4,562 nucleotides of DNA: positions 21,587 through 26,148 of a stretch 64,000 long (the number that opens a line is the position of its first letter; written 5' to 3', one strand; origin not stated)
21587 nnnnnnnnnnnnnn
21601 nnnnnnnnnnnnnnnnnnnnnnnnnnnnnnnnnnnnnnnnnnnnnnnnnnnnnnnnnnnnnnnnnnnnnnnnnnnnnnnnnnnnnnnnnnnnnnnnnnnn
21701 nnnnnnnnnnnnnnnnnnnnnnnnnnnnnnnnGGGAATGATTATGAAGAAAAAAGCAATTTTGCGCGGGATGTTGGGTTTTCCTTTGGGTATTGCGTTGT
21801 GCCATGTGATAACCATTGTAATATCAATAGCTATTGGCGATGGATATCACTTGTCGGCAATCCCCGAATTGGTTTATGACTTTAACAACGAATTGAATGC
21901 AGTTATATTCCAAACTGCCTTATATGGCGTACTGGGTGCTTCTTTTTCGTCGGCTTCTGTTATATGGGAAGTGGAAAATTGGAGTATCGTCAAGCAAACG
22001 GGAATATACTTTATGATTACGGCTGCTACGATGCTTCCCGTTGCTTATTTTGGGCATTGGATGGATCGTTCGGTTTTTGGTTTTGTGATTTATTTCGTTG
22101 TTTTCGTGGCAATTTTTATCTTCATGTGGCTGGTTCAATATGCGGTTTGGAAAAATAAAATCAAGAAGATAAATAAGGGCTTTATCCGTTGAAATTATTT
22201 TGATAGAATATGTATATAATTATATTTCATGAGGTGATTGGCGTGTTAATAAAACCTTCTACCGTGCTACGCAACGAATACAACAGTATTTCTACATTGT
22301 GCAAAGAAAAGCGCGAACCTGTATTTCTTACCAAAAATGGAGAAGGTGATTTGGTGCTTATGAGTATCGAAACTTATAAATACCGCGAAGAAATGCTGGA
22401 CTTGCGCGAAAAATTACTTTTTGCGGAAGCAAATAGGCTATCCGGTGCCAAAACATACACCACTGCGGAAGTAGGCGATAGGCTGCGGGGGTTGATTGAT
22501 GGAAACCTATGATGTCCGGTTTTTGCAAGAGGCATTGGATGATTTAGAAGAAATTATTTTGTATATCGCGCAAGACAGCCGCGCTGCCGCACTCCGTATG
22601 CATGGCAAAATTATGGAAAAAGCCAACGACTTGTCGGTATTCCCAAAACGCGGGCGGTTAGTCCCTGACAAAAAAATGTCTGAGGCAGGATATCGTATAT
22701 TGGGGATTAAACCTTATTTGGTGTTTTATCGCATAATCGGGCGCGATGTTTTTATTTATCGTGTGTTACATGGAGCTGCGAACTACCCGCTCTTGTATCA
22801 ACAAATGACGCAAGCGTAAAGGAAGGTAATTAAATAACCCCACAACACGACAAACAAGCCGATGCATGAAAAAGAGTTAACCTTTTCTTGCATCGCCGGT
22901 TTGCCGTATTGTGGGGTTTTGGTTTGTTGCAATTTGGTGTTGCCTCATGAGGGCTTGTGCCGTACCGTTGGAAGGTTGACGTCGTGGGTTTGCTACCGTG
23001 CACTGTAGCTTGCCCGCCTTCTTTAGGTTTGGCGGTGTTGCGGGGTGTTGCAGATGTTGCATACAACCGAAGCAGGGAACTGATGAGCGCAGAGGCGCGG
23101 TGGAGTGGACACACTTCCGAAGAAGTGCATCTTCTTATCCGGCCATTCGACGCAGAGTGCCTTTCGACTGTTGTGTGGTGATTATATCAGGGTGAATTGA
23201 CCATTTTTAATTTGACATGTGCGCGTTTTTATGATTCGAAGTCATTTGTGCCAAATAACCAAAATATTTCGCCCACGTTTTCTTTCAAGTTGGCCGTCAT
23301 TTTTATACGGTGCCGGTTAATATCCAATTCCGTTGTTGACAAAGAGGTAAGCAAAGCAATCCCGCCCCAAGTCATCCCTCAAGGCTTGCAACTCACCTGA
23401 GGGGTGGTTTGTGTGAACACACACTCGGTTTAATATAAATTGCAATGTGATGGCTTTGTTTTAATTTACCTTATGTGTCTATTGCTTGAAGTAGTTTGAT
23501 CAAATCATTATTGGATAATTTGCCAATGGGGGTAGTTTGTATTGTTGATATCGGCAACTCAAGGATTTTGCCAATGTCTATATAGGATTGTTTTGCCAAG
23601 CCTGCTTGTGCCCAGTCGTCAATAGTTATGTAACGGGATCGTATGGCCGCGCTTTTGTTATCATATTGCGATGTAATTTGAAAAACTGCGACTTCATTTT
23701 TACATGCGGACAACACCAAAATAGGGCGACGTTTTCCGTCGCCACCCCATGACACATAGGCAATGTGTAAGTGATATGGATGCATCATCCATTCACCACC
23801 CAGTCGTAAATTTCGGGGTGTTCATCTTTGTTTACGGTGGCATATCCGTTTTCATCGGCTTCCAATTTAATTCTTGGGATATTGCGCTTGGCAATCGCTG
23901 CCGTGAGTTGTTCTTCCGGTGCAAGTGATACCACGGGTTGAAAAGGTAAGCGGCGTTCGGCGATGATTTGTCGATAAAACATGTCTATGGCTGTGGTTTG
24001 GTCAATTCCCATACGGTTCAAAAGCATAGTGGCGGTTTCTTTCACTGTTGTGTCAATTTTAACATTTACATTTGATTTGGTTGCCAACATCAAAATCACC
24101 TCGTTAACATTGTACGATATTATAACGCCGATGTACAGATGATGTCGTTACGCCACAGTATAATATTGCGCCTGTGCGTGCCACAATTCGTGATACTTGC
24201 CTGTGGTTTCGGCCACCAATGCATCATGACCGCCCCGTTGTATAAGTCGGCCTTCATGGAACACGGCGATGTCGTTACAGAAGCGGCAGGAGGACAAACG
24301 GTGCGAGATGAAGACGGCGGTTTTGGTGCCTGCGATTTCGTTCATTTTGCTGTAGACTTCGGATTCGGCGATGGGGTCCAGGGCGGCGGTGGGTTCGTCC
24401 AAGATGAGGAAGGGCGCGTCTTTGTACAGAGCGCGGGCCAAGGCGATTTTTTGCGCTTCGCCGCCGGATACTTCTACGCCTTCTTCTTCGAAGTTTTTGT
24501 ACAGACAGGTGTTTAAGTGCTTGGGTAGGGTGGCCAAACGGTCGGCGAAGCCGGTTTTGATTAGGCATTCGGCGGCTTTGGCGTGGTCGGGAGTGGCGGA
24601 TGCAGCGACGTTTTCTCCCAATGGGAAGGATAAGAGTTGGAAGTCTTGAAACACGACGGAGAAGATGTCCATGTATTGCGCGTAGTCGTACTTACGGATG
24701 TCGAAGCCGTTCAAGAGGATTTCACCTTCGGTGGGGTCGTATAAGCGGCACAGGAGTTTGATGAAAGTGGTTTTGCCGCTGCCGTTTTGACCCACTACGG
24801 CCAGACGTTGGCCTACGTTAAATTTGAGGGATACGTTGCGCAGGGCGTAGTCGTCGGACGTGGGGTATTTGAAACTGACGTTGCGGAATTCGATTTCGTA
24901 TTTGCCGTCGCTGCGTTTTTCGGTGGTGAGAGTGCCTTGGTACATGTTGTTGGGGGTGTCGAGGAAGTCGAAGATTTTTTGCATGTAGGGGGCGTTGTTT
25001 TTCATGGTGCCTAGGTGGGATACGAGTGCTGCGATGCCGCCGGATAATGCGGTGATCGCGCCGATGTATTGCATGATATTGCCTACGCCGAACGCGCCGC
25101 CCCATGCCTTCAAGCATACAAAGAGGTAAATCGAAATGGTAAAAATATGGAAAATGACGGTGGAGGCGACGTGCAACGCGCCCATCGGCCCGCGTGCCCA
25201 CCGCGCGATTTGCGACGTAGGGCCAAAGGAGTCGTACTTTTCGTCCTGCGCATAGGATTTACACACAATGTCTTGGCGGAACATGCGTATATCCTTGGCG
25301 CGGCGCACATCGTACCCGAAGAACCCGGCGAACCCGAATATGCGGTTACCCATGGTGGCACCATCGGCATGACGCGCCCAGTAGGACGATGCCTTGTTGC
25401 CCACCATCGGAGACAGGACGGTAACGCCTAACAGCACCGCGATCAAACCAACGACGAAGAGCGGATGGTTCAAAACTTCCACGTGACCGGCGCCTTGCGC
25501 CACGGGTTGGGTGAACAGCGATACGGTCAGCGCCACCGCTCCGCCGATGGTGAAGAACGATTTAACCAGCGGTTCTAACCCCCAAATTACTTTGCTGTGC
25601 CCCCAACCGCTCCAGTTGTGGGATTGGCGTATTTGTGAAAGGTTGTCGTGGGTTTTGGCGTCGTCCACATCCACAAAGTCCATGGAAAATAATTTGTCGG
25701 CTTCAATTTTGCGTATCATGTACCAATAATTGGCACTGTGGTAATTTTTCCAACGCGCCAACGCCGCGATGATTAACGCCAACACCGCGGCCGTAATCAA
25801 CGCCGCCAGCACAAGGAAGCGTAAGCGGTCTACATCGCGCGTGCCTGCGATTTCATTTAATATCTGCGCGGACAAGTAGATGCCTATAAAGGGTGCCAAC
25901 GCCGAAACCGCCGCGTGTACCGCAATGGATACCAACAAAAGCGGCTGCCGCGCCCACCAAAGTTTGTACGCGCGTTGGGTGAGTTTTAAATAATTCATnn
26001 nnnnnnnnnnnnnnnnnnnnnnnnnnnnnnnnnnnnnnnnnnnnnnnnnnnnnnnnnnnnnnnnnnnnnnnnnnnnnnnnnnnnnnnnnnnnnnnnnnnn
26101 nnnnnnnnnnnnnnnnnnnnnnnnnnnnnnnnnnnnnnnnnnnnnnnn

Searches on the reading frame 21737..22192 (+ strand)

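Call 12: search_protein_families(library=pfam, proteins=[window:21737-22192:+])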
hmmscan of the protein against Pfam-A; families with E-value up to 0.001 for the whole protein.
window:21737-22192:+ (151 aa): 1 family
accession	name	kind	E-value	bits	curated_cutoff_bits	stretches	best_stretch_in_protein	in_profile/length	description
PF11457.13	DUF3021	-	3.6e-32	111.7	24.7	1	10-147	3-128/130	Protein of unknown function (DUF3021)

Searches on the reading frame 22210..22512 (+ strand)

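Call 12: search_protein_families(library=pfam, proteins=[window:22210-22512:+])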
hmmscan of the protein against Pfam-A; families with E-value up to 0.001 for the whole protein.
window:22210-22512:+ (100 aa): 1 family
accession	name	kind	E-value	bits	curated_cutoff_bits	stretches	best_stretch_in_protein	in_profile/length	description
PF02604.26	PhdYeFM_antitox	-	1.1e-07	32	29.8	1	15-81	4-70/74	Antitoxin Phd_YefM, type II toxin-antitoxin system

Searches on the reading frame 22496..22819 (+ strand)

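Call 12: search_protein_families(library=pfam, proteins=[window:22496-22819:+])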
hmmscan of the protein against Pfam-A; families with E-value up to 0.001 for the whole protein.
window:22496-22819:+ (107 aa): 1 family
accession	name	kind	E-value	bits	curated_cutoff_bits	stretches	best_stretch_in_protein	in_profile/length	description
PF05016.21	ParE_toxin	-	6.5e-19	68.7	23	1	7-97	1-89/89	ParE toxin of type II toxin-antitoxin system, parDE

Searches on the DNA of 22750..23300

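Call 5: search_rna_families(source=window, start=22750, end=23300, threshold=evalue, max_evalue=10, show_alignments=3)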
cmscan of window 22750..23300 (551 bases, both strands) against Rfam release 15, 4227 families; matches with E-value up to 10: 5.
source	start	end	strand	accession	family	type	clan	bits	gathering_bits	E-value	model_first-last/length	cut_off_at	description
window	22835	22919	-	RF03316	mir-1263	Gene; miRNA;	-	36.7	95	2.5e-05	1-84/84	no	mir-1263 microRNA precursor family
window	22835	22919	+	RF03316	mir-1263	Gene; miRNA;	-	27.8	95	0.0046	1-84/84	no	mir-1263 microRNA precursor family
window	22902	22966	+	RF01797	fstAT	Gene; antitoxin;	-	14.9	72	9.4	1-94/94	no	Fst antitoxin sRNA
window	22849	22903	+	RF00107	FinP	Gene;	CL00016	14.1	45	6.4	1-76/76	no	FinP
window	22968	23300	+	RF01946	KCNQ1OT1_1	Gene; lncRNA;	-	5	70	5.1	1-370/464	3'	KCNQ1 overlapping transcript 1 conserved region 1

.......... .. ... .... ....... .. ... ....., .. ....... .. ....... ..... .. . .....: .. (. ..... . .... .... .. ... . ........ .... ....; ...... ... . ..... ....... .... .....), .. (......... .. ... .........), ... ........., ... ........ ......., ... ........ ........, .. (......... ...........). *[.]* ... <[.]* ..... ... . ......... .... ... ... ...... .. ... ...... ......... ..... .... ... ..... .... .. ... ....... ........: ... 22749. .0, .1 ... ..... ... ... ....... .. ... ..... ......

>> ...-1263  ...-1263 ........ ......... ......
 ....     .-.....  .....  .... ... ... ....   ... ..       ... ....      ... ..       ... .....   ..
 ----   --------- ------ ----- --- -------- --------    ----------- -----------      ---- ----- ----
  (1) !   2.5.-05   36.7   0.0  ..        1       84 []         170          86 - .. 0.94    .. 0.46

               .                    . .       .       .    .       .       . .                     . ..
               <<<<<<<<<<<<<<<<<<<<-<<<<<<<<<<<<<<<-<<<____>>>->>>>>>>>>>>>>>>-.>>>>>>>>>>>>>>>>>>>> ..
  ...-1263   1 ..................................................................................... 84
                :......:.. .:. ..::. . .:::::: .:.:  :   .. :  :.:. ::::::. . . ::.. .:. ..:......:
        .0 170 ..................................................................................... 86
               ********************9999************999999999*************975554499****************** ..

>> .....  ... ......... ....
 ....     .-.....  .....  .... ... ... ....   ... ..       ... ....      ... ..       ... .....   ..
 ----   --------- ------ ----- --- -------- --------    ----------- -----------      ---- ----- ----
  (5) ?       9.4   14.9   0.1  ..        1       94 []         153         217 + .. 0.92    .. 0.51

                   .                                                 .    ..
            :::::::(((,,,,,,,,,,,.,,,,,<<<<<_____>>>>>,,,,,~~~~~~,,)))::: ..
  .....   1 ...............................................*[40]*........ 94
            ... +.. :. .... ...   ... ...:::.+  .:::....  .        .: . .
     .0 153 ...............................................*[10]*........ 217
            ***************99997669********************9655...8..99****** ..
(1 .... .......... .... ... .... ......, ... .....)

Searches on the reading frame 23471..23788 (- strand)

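Call 12: search_protein_families(library=pfam, proteins=[window:23471-23788:-])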
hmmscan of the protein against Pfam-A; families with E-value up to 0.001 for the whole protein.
window:23471-23788:- (105 aa): 1 family
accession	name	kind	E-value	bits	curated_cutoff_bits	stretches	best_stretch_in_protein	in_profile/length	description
PF02452.23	PemK_toxin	-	2.3e-05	25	23.1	1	18-103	19-105/109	PemK-like, MazF-like toxin of type II toxin-antitoxin system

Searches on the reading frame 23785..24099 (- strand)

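Call 12: search_protein_families(library=pfam, proteins=[window:23785-24099:-])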
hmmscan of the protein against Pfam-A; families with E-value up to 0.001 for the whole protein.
window:23785-24099:- (104 aa): 1 family
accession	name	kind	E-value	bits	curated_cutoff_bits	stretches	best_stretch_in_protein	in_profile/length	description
PF04221.18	RelB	-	2.3e-08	34.2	22.4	1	9-72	2-64/82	RelB antitoxin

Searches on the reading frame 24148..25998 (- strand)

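Call 12: search_protein_families(library=pfam, proteins=[window:24148-25998:-])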
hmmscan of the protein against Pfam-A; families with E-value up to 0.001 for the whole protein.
window:24148-25998:- (616 aa): 3 families
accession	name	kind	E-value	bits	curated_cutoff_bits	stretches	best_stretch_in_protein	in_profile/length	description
PF00005.33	ABC_tran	-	2.1e-29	103.3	25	1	386-538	1-137/137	ABC transporter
PF13304.12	AAA_21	-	1.1e-06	29.4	27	0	400-418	3-21/304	AAA domain, putative AbiEii toxin, Type IV TA system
PF02463.25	SMC_N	-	2.5e-06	27.5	40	0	424-568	108-199/220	RecF/RecN/SMC N terminal domain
